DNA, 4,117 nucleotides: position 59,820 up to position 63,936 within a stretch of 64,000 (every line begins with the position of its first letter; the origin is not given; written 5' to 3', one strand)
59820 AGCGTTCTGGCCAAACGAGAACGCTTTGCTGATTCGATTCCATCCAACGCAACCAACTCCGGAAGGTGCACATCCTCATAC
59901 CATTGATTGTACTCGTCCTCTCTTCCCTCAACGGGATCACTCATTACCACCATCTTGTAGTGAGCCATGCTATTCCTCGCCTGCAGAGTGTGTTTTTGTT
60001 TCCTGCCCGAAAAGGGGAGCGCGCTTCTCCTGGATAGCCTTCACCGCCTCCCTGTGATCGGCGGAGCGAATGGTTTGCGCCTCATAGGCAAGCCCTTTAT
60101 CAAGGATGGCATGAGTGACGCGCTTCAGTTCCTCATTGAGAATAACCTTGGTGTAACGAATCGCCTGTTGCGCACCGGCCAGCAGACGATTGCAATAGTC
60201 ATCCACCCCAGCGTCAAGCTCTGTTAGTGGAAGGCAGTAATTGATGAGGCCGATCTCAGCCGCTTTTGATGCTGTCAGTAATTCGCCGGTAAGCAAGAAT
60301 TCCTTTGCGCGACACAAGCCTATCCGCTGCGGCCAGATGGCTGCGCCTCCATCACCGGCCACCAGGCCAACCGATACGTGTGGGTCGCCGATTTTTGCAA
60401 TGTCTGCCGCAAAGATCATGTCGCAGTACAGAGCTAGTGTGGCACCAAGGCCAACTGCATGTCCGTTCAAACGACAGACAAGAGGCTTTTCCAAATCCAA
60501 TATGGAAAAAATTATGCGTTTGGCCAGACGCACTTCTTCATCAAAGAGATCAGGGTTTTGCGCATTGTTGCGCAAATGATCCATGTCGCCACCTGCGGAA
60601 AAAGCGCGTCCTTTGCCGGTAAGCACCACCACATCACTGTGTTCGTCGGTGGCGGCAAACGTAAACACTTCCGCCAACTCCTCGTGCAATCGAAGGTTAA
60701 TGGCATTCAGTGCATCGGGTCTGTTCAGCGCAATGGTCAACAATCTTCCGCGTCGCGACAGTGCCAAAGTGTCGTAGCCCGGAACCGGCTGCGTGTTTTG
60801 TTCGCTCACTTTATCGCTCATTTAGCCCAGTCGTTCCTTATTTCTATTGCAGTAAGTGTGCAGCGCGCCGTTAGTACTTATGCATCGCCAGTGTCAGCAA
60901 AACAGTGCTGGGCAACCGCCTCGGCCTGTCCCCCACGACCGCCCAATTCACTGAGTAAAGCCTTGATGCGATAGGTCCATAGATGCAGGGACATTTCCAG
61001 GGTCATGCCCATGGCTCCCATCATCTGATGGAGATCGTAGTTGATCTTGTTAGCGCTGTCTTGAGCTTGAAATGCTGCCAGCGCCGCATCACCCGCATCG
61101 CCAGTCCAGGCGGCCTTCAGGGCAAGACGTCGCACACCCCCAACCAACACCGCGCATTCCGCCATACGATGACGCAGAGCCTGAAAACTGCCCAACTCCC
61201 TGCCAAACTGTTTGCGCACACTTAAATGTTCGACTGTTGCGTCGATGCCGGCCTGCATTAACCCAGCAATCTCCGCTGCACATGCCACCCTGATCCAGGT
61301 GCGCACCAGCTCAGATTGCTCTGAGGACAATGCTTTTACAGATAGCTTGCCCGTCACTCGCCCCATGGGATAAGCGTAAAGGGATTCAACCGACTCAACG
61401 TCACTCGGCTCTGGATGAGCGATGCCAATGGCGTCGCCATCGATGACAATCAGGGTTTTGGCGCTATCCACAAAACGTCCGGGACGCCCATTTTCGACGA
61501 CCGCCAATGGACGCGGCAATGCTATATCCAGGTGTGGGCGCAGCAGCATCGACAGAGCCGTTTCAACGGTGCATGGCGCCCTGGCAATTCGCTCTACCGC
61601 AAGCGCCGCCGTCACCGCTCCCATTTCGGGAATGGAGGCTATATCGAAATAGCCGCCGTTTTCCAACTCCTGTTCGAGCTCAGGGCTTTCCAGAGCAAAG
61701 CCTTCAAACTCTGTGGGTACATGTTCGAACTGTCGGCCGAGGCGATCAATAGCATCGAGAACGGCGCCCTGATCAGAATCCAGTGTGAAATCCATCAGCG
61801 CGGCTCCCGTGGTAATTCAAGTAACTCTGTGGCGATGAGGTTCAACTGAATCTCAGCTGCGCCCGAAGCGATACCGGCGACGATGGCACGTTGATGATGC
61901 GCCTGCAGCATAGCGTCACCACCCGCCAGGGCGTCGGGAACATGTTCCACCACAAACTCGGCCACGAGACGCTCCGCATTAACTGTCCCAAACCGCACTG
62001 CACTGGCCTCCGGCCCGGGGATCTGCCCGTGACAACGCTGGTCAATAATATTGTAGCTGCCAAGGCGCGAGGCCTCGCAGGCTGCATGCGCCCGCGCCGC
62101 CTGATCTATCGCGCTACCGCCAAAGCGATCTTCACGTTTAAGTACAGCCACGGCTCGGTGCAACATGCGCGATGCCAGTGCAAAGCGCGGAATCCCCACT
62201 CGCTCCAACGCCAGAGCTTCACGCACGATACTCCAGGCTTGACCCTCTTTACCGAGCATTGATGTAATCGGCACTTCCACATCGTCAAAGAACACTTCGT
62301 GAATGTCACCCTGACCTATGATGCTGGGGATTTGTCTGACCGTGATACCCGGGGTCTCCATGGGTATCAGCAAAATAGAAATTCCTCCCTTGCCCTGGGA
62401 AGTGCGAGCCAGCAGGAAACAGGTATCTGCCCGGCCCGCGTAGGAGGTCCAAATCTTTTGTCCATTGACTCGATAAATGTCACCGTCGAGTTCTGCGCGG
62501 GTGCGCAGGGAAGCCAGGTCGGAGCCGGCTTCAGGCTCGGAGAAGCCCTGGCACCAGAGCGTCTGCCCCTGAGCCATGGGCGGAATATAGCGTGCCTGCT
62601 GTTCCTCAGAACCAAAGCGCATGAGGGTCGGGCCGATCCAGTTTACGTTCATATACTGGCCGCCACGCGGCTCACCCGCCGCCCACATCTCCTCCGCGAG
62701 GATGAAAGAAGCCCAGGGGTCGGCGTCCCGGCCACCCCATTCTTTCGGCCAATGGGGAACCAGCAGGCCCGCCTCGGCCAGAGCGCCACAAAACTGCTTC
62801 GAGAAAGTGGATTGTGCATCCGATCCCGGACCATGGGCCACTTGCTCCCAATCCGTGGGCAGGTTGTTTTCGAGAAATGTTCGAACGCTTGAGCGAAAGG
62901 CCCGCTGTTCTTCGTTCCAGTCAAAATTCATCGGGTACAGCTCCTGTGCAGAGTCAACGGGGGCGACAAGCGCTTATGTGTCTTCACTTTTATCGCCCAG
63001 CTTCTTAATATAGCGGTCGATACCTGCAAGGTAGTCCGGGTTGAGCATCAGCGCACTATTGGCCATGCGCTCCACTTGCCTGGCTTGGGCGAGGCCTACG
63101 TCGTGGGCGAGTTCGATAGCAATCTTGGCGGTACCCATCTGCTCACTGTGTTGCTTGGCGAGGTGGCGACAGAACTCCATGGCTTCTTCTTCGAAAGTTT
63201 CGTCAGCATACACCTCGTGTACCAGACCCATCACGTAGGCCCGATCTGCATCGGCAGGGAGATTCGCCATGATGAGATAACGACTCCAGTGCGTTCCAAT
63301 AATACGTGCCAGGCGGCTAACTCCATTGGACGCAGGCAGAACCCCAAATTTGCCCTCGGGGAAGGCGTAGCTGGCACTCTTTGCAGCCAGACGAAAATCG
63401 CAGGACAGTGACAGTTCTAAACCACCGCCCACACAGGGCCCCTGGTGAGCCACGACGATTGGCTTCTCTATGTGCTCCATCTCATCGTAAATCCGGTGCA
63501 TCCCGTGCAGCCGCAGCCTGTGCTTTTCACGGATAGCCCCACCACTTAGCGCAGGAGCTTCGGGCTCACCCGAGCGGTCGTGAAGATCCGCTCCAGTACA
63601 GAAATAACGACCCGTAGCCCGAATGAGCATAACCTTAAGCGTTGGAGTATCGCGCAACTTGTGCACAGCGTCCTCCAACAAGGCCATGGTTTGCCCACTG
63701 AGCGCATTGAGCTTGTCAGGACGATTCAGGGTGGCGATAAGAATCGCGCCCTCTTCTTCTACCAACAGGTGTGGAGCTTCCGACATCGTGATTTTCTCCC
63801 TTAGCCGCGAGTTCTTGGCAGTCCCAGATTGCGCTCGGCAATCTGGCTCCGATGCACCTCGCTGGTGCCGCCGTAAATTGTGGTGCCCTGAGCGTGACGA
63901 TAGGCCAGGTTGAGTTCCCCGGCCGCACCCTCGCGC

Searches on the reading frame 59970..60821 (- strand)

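Call 16: search_protein_families(library=pfam, proteins=[window:59970-60821:-])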
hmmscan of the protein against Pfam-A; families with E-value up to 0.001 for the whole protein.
window:59970-60821:- (283 aa): 2 families
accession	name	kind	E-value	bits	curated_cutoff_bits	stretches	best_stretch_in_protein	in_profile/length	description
PF00378.25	ECH_1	-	1.6e-46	159.2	27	1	27-273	6-250/251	Enoyl-CoA hydratase/isomerase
PF16113.10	ECH_2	-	7.2e-26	91.9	27.2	1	29-263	3-234/335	Enoyl-CoA hydratase/isomerase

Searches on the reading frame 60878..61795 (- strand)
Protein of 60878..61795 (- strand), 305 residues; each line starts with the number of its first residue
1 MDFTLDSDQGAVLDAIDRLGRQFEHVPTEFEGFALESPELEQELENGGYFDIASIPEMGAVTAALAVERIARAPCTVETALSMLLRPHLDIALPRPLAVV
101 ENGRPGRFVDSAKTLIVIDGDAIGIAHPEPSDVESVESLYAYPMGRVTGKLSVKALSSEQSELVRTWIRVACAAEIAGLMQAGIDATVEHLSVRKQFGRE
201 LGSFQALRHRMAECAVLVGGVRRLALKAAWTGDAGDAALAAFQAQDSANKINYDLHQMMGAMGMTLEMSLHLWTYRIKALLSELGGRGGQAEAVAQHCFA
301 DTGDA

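Call 16: search_protein_families(library=pfam, proteins=[window:60878-61795:-])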
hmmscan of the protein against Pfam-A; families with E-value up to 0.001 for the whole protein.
window:60878-61795:- (305 aa): 1 family
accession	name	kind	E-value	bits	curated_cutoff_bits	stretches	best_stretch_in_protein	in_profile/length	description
PF00441.29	Acyl-CoA_dh_1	-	3.8e-17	63.3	22.4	1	168-280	14-131/150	Acyl-CoA dehydrogenase, C-terminal domain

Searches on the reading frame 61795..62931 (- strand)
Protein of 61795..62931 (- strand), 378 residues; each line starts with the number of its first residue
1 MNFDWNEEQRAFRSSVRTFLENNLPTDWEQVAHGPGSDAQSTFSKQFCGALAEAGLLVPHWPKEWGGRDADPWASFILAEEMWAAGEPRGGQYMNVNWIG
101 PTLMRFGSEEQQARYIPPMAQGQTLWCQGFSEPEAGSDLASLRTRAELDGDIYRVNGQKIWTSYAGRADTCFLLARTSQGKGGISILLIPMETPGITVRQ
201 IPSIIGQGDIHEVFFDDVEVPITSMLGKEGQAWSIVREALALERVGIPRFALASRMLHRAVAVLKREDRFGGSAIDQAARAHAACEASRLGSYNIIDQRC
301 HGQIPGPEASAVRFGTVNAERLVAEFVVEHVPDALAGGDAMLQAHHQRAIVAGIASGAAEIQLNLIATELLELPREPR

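Call 17: search_protein_families(library=pfam, proteins=[window:61795-62931:-])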
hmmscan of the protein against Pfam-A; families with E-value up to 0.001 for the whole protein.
window:61795-62931:- (378 aa): 3 families
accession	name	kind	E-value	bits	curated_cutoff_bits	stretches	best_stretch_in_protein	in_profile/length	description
PF02771.21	Acyl-CoA_dh_N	-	1.3e-22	80.7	22.9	1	6-123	1-113/113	Acyl-CoA dehydrogenase, N-terminal domain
PF02770.24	Acyl-CoA_dh_M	-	2.5e-20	72.9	33.3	1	127-218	1-97/97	Acyl-CoA dehydrogenase, middle domain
PF00441.29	Acyl-CoA_dh_1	-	2.2e-09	38.1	22.4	1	233-370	4-149/150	Acyl-CoA dehydrogenase, C-terminal domain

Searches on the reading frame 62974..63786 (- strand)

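Call 17: search_protein_families(library=pfam, proteins=[window:62974-63786:-])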
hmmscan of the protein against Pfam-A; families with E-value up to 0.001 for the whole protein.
window:62974-63786:- (270 aa): 2 families
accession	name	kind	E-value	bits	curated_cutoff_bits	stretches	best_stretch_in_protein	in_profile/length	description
PF00378.25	ECH_1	-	9.6e-42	143.5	27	1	11-263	2-244/251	Enoyl-CoA hydratase/isomerase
PF16113.10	ECH_2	-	2.9e-24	86.6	27.2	1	17-212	3-191/335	Enoyl-CoA hydratase/isomerase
